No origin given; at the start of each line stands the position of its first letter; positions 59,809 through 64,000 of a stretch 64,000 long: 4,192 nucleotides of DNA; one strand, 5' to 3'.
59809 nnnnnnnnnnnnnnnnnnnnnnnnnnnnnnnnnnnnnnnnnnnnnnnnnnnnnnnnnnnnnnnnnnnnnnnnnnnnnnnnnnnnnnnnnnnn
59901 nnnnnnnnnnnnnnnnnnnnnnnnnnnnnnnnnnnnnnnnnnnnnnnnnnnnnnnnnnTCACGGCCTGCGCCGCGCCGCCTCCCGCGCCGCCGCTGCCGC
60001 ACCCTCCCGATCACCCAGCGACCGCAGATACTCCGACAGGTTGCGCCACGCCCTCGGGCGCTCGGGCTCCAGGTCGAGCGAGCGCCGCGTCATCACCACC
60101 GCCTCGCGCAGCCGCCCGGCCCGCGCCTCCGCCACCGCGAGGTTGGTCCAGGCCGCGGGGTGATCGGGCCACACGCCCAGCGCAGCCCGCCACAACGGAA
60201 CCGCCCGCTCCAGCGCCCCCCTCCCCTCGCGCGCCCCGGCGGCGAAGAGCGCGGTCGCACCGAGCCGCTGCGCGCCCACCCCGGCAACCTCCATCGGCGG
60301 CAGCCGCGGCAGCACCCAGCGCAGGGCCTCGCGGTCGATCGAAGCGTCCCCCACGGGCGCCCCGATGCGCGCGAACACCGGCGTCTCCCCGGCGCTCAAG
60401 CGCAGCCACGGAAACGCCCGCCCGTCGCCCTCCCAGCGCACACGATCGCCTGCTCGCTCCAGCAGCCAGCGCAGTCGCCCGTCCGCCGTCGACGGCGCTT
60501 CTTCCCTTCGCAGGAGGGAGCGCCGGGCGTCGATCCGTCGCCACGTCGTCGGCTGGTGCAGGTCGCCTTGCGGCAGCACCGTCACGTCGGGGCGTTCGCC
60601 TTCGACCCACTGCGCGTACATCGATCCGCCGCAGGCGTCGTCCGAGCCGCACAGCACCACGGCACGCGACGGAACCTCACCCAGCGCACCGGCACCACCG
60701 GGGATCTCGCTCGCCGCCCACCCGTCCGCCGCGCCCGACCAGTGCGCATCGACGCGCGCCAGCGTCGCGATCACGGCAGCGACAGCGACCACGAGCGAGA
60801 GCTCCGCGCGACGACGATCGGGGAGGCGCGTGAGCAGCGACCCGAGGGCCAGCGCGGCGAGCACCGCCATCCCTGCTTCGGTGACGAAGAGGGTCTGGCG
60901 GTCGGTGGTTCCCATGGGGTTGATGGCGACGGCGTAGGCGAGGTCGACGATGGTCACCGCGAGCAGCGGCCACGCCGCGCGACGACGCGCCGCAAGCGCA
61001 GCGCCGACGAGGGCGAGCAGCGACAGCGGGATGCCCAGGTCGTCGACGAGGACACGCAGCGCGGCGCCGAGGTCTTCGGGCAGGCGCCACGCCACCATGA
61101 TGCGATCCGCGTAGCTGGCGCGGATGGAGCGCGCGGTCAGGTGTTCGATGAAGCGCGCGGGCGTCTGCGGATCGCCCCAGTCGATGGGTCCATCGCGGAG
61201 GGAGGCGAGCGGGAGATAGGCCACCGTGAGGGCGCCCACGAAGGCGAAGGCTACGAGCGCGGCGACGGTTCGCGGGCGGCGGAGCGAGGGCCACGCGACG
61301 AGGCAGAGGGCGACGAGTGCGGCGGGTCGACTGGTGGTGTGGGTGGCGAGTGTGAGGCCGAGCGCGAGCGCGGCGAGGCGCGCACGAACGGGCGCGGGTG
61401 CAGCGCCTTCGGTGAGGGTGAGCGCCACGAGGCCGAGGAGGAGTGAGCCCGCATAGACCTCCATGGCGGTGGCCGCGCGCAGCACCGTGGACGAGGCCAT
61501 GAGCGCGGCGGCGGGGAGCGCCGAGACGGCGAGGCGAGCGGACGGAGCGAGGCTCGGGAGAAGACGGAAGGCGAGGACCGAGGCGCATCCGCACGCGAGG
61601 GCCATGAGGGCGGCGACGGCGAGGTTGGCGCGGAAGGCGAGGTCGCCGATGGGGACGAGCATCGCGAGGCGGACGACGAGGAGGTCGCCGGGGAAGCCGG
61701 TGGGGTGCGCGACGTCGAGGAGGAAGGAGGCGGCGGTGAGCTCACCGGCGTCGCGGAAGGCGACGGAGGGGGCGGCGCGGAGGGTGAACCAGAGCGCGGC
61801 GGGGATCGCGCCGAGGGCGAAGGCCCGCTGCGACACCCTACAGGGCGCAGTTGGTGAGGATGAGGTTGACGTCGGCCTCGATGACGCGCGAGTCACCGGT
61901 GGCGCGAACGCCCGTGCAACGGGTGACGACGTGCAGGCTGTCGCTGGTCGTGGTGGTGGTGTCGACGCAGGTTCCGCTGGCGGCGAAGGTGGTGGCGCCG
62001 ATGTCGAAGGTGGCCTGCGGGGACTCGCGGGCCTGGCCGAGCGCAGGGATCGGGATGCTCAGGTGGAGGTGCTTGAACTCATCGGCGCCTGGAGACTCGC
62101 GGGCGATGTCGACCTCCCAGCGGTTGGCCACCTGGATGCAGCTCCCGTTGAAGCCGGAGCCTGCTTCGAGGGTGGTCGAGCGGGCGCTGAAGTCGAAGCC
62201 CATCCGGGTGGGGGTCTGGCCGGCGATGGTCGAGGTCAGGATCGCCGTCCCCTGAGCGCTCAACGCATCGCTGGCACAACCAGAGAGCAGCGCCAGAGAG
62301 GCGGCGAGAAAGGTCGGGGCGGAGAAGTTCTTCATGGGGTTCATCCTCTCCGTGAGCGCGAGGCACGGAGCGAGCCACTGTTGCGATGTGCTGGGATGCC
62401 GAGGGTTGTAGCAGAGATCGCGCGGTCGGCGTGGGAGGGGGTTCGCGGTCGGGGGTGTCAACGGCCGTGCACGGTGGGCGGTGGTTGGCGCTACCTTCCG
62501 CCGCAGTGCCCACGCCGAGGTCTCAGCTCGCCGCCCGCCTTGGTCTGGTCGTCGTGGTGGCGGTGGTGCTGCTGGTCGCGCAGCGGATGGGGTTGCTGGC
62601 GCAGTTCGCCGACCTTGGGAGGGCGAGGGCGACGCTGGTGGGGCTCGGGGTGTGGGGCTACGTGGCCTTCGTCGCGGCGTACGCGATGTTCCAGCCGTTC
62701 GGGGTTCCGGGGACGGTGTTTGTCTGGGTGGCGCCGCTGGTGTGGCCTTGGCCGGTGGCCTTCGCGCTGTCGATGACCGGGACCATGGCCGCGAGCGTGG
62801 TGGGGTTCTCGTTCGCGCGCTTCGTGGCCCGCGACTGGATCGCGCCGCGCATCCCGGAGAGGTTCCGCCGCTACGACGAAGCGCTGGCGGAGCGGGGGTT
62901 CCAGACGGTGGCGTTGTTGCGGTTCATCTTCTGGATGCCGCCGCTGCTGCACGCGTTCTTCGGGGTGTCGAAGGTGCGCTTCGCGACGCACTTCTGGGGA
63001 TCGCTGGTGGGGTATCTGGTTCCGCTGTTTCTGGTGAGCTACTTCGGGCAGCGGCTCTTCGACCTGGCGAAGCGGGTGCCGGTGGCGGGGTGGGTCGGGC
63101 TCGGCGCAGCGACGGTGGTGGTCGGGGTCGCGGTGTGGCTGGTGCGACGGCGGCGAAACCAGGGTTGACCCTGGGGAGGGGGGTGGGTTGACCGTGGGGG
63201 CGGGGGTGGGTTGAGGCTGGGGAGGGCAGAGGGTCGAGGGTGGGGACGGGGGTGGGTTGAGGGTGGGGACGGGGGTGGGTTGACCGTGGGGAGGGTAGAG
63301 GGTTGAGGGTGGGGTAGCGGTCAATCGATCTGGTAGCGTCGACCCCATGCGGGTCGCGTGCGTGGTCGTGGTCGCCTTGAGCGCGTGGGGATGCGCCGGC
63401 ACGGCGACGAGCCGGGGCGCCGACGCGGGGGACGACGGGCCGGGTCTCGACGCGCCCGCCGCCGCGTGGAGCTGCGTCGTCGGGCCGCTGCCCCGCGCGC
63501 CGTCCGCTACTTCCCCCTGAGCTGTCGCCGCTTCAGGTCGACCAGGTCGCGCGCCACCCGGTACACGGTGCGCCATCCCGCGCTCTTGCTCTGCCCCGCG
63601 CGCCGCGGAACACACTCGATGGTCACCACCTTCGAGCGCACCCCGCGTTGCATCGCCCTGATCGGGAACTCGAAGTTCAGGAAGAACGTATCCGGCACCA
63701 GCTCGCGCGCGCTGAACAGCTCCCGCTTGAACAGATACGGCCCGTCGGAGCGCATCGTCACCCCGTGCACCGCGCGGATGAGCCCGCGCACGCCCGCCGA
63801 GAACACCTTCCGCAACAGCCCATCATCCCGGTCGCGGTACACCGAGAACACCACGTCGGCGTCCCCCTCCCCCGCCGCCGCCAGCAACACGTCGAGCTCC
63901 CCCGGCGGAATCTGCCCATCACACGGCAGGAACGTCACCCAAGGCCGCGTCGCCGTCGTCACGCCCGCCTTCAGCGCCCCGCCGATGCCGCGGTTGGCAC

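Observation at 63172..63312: G-rich 23-bp tandem array (about 6 copies) downstream of the DedA-like gene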

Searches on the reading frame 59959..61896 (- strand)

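Call 9: search_protein_families(library=pfam, proteins=[window:59959-61896:-], max_evalue=0.01)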
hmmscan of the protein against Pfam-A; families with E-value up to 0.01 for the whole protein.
window:59959-61896:- (645 aa): 9 families
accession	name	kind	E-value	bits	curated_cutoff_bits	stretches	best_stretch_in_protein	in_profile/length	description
PF11028.14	TMEM260-like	-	1.9e-08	34.7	24.2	1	49-198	1-167/179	Protein O-mannosyl-transferase TMEM260-like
PF07719.23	TPR_2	-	6.9e-07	29.3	27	0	614-645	1-32/34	Tetratricopeptide repeat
PF13428.12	TPR_14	-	8.3e-05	23.4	23.5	1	580-621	1-42/44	Tetratricopeptide repeat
PF14559.12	TPR_19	-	9.9e-05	23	25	1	560-617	5-62/68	Tetratricopeptide repeat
PF13432.12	TPR_16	-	0.0001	23.1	32.7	1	559-599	10-50/65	Tetratricopeptide repeat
PF13374.12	TPR_10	-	0.0001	22.6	27.5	0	561-580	24-41/42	Tetratricopeptide repeat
PF13424.12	TPR_12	-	0.0005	20.6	30.1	1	556-609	20-74/77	Tetratricopeptide repeat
PF13431.12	TPR_17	-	0.0053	17.4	24.4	0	577-600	10-33/34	Tetratricopeptide repeat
PF23558.1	TPR_P4H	-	0.0098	16.4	27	0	586-625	48-87/91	Prolyl 4-hydroxylase peptide-substrate-binding domain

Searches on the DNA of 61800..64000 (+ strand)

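Call 8: search_rna_families(source=window, start=62000, end=64000, threshold=evalue, max_evalue=1)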
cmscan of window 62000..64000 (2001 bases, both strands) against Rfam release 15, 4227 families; matches with E-value up to 1: 2.
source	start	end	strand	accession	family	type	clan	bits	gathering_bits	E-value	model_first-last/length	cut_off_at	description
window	63517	63579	-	RF02040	HOTTIP_1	Gene; lncRNA;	-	19.3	50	0.33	1-57/57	no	HOXA transcript at the distal tip, conserved region 1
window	62864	62957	+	RF02463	Ms_AS-1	Gene; sRNA;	-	19.2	37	0.81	1-98/98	no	Mycobacterium sRNA Ms_AS-1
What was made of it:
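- On Known structured RNA (Rfam): Only two chance-level hits elsewhere in 62000-64000 (E = 0.33 and 0.81) and none in the array (call 8).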

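Call 57: search_dna_similar(query=window:61800-64000:+, collection=plasmids, mode=near, max_rows=5)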
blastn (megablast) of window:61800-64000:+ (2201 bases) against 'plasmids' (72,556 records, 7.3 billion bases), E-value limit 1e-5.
No match.
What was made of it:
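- Tried and rejected: The plasmid collection gave no match (call 57).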
